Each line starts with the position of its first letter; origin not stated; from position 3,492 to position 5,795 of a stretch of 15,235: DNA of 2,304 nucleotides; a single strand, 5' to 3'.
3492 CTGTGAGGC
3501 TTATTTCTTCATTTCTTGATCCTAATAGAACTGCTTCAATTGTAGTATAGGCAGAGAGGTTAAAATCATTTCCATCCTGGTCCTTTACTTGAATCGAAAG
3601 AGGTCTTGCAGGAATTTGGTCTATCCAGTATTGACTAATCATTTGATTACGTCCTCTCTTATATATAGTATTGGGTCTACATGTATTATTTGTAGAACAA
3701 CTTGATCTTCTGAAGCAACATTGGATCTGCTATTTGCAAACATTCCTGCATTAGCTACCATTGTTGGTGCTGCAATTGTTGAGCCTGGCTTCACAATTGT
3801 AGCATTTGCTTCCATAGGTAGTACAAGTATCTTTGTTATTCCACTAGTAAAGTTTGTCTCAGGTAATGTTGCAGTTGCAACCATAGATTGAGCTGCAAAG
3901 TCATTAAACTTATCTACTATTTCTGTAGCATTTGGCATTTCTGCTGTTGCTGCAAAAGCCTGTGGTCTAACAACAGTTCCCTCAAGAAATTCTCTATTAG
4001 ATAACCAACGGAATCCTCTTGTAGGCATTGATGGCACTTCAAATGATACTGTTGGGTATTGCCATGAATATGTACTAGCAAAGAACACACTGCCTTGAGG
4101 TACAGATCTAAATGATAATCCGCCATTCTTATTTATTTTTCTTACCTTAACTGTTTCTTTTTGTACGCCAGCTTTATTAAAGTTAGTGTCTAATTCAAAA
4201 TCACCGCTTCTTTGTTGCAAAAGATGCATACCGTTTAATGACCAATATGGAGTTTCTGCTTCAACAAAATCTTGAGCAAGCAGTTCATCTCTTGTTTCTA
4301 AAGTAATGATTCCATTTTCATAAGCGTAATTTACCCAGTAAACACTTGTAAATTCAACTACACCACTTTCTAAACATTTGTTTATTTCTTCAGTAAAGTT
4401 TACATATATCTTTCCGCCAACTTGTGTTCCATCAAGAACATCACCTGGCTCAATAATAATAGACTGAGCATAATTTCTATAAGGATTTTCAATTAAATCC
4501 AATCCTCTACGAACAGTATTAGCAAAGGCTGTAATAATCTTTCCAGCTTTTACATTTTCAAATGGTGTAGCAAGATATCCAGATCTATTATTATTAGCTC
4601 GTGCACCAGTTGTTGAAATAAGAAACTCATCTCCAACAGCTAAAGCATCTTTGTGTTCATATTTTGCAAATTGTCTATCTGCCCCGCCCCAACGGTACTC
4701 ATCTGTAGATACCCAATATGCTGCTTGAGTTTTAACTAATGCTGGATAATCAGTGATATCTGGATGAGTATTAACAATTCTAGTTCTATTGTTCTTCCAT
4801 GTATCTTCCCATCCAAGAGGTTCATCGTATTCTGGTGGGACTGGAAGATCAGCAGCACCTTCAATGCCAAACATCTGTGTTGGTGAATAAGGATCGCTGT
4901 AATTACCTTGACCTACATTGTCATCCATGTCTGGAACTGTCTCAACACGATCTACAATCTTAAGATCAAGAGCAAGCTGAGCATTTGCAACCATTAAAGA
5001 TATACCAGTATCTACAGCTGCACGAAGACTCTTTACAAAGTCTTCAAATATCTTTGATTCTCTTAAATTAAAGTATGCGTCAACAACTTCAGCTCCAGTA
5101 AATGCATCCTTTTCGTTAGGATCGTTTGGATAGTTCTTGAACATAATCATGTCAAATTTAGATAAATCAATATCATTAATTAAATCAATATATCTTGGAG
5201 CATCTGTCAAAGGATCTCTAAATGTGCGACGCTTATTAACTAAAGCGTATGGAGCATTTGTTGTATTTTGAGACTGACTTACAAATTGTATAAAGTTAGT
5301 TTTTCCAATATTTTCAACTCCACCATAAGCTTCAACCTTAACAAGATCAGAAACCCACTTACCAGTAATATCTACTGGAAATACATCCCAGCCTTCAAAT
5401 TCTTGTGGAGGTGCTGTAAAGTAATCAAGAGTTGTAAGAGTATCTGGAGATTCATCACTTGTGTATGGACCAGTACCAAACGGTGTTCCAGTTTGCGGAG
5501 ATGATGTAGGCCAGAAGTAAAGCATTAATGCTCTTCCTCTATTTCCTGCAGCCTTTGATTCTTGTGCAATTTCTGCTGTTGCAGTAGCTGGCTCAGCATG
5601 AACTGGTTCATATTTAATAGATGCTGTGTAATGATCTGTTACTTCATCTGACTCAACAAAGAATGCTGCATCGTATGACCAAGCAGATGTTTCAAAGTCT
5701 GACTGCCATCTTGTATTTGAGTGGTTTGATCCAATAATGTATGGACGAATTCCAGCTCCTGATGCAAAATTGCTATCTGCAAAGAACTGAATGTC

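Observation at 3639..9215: One 1858-aa ORF occupies about 37% of the genome and carries four LamG/concanavalin-like repeats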

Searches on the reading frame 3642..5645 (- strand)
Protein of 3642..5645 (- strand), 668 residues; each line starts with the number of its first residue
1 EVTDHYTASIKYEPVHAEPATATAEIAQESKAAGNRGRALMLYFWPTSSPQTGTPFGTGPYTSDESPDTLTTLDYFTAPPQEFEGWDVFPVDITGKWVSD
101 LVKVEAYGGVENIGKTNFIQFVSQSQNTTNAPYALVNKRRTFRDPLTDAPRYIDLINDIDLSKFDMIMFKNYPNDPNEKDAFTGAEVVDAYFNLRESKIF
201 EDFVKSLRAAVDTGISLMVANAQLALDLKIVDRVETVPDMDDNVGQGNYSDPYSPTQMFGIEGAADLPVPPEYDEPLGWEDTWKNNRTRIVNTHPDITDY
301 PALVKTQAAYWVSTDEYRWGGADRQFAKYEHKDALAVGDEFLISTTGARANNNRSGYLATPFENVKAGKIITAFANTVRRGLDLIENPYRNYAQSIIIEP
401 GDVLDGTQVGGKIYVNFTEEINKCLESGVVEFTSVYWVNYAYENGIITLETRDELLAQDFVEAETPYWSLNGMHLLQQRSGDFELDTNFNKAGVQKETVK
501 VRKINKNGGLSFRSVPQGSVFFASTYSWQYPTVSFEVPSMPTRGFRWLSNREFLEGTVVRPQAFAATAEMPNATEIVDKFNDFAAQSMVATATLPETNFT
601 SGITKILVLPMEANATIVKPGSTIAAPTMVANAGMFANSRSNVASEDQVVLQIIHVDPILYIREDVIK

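Call 11: search_protein_families(library=pfam, proteins=[window:3642-5552:-], max_evalue=1)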
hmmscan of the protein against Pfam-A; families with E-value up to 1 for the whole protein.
seq(637 aa): 0 families

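Call 26: search_solved_structures(query=window:3642-5645:-, max_evalue=1)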
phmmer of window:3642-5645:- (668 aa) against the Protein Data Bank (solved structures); distinct sequences matched with E-value up to 1: 0.

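Call 32: predict_structure(alignment_id=A1)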
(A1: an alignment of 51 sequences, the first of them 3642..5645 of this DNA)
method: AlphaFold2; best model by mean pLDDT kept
length: 668 residues; sequences in the alignment: 51
mean_pLDDT: 70.5   pTM: 0.67
mean pLDDT of the five models: 70.5, 70.0, 67.6, 66.9, 65.2
residues with pLDDT >= 90: 170; 70-90: 229; 50-70: 101; < 50: 168
segments of 3 or more residues with pLDDT < 50: 1-34, 55-58, 187-189, 244-246, 482-486, 491-496, 517-519, 551-649
pLDDT, mean of each block of 10 residues (from residue 1): 43 37 32 62 78 53 71 78 85 85 85 75 58 79 80 88 87 73 52 61 88 90 91 90 58 87 83 78 90 91 91 67 89 93 87 85 95 93 90 95 87 93 88 93 90 93 91 80 48 50 57 52 75 92 85 36 32 33 34 33 34 34 33 33 38 55 53
secondary structure, 60 per line:
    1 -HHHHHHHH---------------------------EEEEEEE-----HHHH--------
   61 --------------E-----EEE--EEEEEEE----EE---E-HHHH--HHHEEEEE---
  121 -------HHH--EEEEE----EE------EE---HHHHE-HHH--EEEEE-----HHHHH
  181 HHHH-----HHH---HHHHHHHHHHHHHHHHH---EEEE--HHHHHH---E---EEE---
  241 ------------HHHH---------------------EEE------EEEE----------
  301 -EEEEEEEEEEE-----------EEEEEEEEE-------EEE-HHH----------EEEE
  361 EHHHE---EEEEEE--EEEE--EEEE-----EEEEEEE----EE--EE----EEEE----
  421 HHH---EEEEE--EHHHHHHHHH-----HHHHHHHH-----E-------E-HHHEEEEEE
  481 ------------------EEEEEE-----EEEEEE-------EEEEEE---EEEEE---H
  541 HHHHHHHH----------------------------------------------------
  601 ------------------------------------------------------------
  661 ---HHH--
elements in order (helices of 4 or more, strands of 3 or more residues): H2-9 E37-43 H49-52 E81-83 E86-92 H104-107 E113-117 E133-137 H155-158 E166-170 H176-184 H196-212 E216-219 H222-227 E235-237 H253-256 E278-280 E287-290 E302-312 E324-332 E340-342 E357-361 E369-374 E377-380 E383-386 E392-398 E413-416 E427-431 H435-443 H449-456 E475-480 E499-504 E510-515 E523-528 E532-536 H540-548

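Call 34: fold_search(model_id=the predicted structure, library=pdb)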
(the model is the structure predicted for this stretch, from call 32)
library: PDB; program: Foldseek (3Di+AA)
matches with E <= 10: 112; with E <= 0.001: 0
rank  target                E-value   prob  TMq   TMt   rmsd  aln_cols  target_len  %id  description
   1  8hx9_B                5.8e-02  0.66  0.14  0.14  11.7       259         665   10  Crystal structure of 4-amino-4-deoxychorismate synthase from Streptomyces venezuelae with chorismate (released 2023-10-18)
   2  4zno_A                1.5e-01  0.02  0.05  0.08  30.2       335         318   10  Crystal structure of Dln1 complexed with sucrose (released 2016-01-20)
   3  3r74_B                1.9e-01  0.15  0.11  0.12  14.9       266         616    7  Crystal structure of 2-amino-2-desoxyisochorismate synthase (ADIC) synthase PhzE from Burkholderia lata 383 (released 2011-03-30)
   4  7dw7                  4.5e-01  0.10  0.13  0.08  15.4       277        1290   11  Crystal Structure of N1051A mutant of Formylglycinamidine Synthetase (released 2022-01-19)
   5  7vcn_B                4.5e-01  0.01  0.04  0.05  28.3       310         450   11  Crystal Structure of PitA fragment from pilus islet-2 of Streptococcus oralis with Tb-Xo4 (released 2022-07-13)
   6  8vqg_A                5.4e-01  0.01  0.04  0.10  15.7       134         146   13  X-ray crystal structure of Can f 1 (released 2025-01-22)
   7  6n0a_B                6.1e-01  0.01  0.05  0.09  28.4       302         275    9  Structure of the major pilin protein (T-18.1) from Streptococcus pyogenes serotype MGAS8232 (released 2019-04-17)
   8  6n0a_A                6.5e-01  0.01  0.06  0.10  28.4       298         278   10  Structure of the major pilin protein (T-18.1) from Streptococcus pyogenes serotype MGAS8232 (released 2019-04-17)
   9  8ddk_A                6.5e-01  0.01  0.04  0.09  24.0       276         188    8  CCHFV GP38 Hoti/Kosovo bound with CC5_17 (released 2022-12-14)
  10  3fij_A                7.4e-01  0.11  0.12  0.29  16.6       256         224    7  Crystal structure of a uncharacterized protein lin1909 (released 2009-01-13)
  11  7v4s                  1.1e+00  0.01  0.04  0.11  16.5       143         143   12  Horcolin complex with methyl-alpha-mannose (released 2022-03-09)
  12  3b2m_A                1.1e+00  0.01  0.05  0.08  28.2       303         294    9  Crystal Structure of the Major Pilin from Streptococcus pyogenes (released 2007-12-18)
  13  5zu4_B                1.3e+00  0.01  0.04  0.07  29.8       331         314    9  Crystal structure of Lamprey immune protein (released 2019-06-12)
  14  4uni_B                1.4e+00  0.09  0.13  0.13   9.5       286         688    5  beta-(1,6)-galactosidase from Bifidobacterium animalis subsp. lactis Bl-04 in complex with galactose (released 2014-10-15)
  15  7s78_C                1.4e+00  0.01  0.04  0.04  22.0       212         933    8  Structure of a cell-entry defective human adenovirus provides insights into precursor proteins and capsid maturation (released 2021-12-01)
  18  1oi4_A                1.9e+00  0.08  0.12  0.32   9.1       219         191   14  Crystal Structure of yhbO from Escherichia coli (released 2003-07-03)
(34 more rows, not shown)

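Call 36: fold_search(model_id=the predicted structure, library=viral)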
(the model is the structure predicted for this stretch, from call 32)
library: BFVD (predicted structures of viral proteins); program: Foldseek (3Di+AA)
matches with E <= 10: 91; with E <= 0.001: 3
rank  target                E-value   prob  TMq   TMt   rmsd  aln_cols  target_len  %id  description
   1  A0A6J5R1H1            1.0e-57  1.00  0.63  0.43  24.4       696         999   34  Concanavalin A-like lectin/glucanases superfamily (Fragment) [uncultured Caudovirales phage]
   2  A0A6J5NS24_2          1.6e-40  1.00  0.51  0.42   8.0       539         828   32  Concanavalin A-like lectin/glucanases superfamily (Fragment) [uncultured Caudovirales phage]
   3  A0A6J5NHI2            2.5e-27  1.00  0.46  0.32  19.1       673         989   18  Laminin G domain containing protein [uncultured Caudovirales phage]
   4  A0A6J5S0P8            4.0e-01  0.01  0.05  0.08  31.3       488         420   10  Uncharacterized protein [uncultured Caudovirales phage]
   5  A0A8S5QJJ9            4.0e-01  0.01  0.05  0.08  28.4       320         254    9  Uncharacterized protein [Siphoviridae sp. ctiOl67]
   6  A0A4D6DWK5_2          4.8e-01  0.02  0.05  0.04  34.1       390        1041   10  Uncharacterized protein [Edwardsiella phage pEt-SU]
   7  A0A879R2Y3            4.8e-01  0.01  0.05  0.06  28.4       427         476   12  Baseplate wedge initiator [Synechococcus phage S-SRM01]
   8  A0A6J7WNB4            6.1e-01  0.03  0.04  0.05  29.5       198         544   15  Fibronectin type-III domain-containing protein [uncultured Caudovirales phage]
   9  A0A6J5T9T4            7.3e-01  0.07  0.03  0.16  19.3        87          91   18  Lipoprotein [uncultured Caudovirales phage]
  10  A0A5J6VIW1            7.3e-01  0.01  0.06  0.06  30.5       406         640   11  Uncharacterized protein [Megaviridae environmental sample]
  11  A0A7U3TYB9            8.8e-01  0.01  0.05  0.07  38.9       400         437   10  (no name in the UniProt tables at hand)
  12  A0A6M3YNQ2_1          9.3e-01  0.01  0.09  0.05  35.2       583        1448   11  Genome polyprotein [Picornavirales sp.]
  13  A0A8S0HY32            1.2e+00  0.11  0.06  0.15   8.8        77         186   10  (no name in the UniProt tables at hand)
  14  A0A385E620            1.8e+00  0.01  0.04  0.05  37.0       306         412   13  (no name in the UniProt tables at hand)
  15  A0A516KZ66            1.8e+00  0.01  0.06  0.06  29.4       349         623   10  (no name in the UniProt tables at hand)
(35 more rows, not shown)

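Call 37: search_solved_structures(query=A1, max_evalue=1)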
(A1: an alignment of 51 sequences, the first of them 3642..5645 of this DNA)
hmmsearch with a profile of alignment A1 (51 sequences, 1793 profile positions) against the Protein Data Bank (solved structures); distinct sequences matched with E-value up to 1: 41.
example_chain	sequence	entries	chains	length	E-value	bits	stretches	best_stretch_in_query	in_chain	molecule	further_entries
4qvs_A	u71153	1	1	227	3.8e-12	47.7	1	27-209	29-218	S-layer domain-containing protein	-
3qcw_A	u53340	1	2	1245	6.5e-12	46.9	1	366-476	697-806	Neurexin-1-alpha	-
3r05_A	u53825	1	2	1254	2.8e-10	41.5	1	386-476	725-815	Neurexin-1-alpha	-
3poy_A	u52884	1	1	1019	1.2e-07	32.8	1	386-476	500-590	Neurexin-1-alpha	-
5hon_A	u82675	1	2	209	9.9e-07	29.7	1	13-211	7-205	Extracellular arabinanase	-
8sl1_A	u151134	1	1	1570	3.2e-05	24.7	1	71-227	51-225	Pappalysin-2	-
2jd4_A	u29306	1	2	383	0.00038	21.2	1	122-437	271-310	LAMININ SUBUNIT ALPHA-1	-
2r16_A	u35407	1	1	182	0.00061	20.5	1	366-475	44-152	Neurexin-1-alpha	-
1okq_A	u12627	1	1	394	0.00092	19.9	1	115-170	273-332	LAMININ ALPHA 2 CHAIN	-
5ik7_A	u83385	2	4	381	0.00094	19.9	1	115-170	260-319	Laminin subunit alpha-2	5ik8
5ik4_A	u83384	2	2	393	0.00099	19.8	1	115-170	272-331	Laminin subunit alpha-2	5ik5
1dyk_A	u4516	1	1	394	0.001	19.7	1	115-170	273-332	LAMININ ALPHA 2 CHAIN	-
6cw1_A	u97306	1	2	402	0.0012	19.5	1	55-168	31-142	Neurexin-1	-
9k6v_A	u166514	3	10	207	0.0014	19.3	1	69-209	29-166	Pentraxin-related protein PTX3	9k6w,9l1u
8pvq_A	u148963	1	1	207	0.0014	19.3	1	69-209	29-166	Pentraxin-related protein PTX3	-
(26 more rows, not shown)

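Call 55: find_related_loci(query=A3, collection=genome_contigs, flank=10000)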
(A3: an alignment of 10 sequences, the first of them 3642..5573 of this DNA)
Query A3 (644 aa) in genome_contigs; peptide patterns used: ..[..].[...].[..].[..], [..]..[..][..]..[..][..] (x = any residue, [..] = any of these).
29 stretches matched a pattern, but none encodes a relative of the query by tblastn (E <= 1e-3).

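Call 56: search_protein_representatives(alignment_id=A3)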
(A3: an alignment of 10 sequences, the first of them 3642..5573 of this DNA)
Query: 10 sequences, 692 profile positions. Proteins with E-value up to 0.001 (for the whole library): 306; up to 1e-10: 277; up to 1e-30: 186. The best 150 are listed.
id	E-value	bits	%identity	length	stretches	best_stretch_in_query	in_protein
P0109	0.0e+00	1100.2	-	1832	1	3-692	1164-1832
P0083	4.5e-288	973.8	-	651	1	27-692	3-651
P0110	7.0e-284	959.9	-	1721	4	2-692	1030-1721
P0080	6.0e-272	920.5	-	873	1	5-692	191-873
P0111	2.4e-268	908.6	-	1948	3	2-692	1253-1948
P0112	3.7e-264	894.7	-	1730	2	2-692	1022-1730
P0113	4.8e-257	871.3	-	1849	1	1-692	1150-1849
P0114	1.3e-254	863.2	-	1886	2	2-692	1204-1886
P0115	8.4e-251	850.6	-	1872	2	3-692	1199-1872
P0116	6.7e-249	844.3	-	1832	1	2-692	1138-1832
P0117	1.2e-248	843.5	-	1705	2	4-692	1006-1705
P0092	1.8e-245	833.0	-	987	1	1-692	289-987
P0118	1.9e-245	832.9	-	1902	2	3-692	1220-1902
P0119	4.4e-245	831.7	-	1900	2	3-692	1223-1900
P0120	1.5e-244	830.0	-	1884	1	6-692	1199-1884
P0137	8.5e-206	701.9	-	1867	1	2-692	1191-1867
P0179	1.6e-82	294.4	-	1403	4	148-437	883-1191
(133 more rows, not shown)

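Call 58: search_protein_families(library=pfam, alignment_id=A4, max_evalue=0.001)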
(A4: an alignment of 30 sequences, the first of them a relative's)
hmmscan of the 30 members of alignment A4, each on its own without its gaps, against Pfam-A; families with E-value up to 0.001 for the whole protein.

A. member 1, P0177 (1408 aa): 5 families
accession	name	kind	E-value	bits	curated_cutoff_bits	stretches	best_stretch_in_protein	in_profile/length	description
PF13385.13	Laminin_G_3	-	4.9e-20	72.6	27.6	2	60-209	4-150/151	Concanavalin A-like lectin/glucanases superfamily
PF24517.2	CBM96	-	2.4e-13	50.7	26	1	277-425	9-160/164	Carbohydrate-binding module family 96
PF02210.31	Laminin_G_2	-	1.3e-09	39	22.9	1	646-774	1-123/126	Laminin G domain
PF00054.30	Laminin_G_1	-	1.8e-06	28.6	24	0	646-718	1-61/131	Laminin G domain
PF06439.18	3keto-disac_hyd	-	0.00088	19.8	26.8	0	71-171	49-157/187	3-keto-disaccharide hydrolase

B. families by the number of members that match (of 30 scanned): 9 families
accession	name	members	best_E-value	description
PF13385.13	Laminin_G_3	27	8.8e-44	Concanavalin A-like lectin/glucanases superfamily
PF02210.31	Laminin_G_2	27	1.5e-15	Laminin G domain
PF00054.30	Laminin_G_1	16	9.9e-10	Laminin G domain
PF24517.2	CBM96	10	6.5e-22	Carbohydrate-binding module family 96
PF00354.24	Pentaxin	2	0.00017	Pentaxin family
PF07953.20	Toxin_R_bind_N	2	0.00048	Clostridium neurotoxin, N-terminal receptor binding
PF00112.29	Peptidase_C1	1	2.3e-05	Papain family cysteine protease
PF00688.24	TGFb_propeptide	1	0.00026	TGF-beta propeptide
PF06439.18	3keto-disac_hyd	1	0.00088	3-keto-disaccharide hydrolase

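Call 69: search_protein_families(library=ncbifam, proteins=[window:3642-5573:-], max_evalue=0.01)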
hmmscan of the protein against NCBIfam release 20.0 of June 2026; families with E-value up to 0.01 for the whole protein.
window:3642-5573:- (644 aa): 0 families

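Call 74: find_related_loci(query=A3, collection=viral_contigs, flank=10000)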
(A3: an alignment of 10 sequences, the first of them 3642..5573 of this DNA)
Query A3 (644 aa) in viral_contigs; peptide patterns used: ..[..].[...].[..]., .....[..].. (x = any residue, [..] = any of these).
95 stretches matched a pattern; 78 encode a relative of the query (tblastn E <= 1e-3); 78 distinct loci.
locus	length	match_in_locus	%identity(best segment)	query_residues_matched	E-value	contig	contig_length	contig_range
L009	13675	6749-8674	84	1-644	0e+0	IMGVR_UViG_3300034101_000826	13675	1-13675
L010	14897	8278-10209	79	1-644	0e+0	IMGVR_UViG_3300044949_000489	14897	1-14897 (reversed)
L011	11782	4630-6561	79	1-644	0e+0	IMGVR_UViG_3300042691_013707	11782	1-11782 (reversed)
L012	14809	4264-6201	78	1-644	0e+0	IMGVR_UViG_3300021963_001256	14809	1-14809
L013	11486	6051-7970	76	2-644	0e+0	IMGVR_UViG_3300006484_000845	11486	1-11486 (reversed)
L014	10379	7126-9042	77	1-644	0e+0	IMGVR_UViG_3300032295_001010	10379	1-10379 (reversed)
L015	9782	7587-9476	77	1-644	0e+0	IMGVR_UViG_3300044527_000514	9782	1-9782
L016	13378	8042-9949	75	1-644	0e+0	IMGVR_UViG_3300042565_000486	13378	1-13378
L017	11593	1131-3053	73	1-644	0e+0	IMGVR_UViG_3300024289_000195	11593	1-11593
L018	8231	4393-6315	73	1-644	0e+0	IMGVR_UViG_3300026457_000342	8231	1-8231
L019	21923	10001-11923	73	1-644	0e+0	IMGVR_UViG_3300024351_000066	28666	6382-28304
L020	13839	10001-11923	73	1-644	0e+0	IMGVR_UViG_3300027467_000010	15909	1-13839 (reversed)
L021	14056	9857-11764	73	5-644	0e+0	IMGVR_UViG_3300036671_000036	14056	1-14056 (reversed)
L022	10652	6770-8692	73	2-644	0e+0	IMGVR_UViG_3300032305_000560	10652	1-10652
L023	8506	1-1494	86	147-644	0e+0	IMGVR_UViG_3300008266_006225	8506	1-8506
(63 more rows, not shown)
